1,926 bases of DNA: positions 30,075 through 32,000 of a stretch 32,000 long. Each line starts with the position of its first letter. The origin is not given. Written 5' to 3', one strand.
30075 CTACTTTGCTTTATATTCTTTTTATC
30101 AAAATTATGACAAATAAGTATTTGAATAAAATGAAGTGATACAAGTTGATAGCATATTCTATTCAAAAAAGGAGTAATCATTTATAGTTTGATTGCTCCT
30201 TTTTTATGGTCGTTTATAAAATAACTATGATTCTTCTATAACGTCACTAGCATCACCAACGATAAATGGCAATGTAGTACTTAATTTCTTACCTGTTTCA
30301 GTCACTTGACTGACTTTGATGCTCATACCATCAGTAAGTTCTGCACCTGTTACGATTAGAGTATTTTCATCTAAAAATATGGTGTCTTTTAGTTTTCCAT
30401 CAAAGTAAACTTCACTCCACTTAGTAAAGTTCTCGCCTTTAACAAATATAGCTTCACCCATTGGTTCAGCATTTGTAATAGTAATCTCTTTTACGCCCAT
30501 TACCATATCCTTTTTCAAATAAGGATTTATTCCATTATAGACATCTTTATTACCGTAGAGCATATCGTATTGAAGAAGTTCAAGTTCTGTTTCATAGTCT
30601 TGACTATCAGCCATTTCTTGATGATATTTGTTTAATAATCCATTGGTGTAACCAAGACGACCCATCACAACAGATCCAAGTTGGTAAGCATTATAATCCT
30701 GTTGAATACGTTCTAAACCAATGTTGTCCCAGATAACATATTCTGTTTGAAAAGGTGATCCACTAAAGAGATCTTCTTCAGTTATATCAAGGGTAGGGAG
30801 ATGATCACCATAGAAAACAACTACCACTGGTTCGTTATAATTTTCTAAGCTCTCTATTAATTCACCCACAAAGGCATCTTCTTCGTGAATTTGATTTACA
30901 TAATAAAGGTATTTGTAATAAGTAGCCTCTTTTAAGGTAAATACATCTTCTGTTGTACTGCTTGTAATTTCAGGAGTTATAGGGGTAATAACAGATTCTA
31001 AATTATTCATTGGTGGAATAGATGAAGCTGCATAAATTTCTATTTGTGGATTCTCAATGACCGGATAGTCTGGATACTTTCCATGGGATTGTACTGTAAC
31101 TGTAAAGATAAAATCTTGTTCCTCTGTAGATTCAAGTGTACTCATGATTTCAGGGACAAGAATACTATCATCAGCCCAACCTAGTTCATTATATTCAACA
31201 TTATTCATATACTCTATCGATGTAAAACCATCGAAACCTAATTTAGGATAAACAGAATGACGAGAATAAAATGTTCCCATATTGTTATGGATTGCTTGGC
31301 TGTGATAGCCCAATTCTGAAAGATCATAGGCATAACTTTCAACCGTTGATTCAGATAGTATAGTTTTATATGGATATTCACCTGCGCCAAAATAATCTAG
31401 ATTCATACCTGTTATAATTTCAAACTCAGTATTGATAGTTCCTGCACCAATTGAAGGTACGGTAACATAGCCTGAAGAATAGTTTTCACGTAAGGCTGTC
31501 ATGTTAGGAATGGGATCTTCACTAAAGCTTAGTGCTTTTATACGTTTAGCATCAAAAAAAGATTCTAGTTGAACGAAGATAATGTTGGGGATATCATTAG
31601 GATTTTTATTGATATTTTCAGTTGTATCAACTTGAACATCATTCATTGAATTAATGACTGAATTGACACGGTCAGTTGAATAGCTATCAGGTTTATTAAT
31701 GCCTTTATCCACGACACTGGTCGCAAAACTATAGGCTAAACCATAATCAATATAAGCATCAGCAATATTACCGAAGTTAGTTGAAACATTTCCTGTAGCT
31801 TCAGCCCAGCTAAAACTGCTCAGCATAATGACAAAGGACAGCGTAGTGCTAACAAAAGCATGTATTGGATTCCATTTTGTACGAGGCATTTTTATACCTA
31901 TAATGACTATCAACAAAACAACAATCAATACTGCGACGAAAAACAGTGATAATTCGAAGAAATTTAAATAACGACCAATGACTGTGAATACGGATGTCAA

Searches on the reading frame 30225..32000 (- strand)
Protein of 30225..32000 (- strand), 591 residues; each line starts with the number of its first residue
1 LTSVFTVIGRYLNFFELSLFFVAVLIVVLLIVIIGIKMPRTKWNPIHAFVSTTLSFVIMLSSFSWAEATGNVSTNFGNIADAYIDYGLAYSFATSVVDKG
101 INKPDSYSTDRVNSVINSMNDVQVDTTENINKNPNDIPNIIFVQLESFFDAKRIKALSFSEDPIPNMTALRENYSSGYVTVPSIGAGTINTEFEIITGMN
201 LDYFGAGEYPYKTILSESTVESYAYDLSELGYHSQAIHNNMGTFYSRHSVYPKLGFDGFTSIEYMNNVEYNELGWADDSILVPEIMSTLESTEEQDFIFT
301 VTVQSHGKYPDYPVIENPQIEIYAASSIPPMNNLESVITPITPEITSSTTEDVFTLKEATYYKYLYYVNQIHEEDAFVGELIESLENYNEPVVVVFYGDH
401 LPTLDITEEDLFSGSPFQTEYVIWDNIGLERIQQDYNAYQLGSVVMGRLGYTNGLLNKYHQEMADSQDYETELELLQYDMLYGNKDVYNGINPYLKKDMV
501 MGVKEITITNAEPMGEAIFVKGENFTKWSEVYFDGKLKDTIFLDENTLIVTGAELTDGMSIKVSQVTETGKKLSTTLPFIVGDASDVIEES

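Call 66: search_protein_families(library=pfam, proteins=[window:30225-32000:-], max_evalue=0.001)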
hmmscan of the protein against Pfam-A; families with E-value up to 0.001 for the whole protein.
window:30225-32000:- (591 aa): 1 family
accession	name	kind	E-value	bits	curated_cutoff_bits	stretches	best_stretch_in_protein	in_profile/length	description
PF00884.28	Sulfatase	-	5.4e-34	118.3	25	1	138-449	1-299/301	Sulfatase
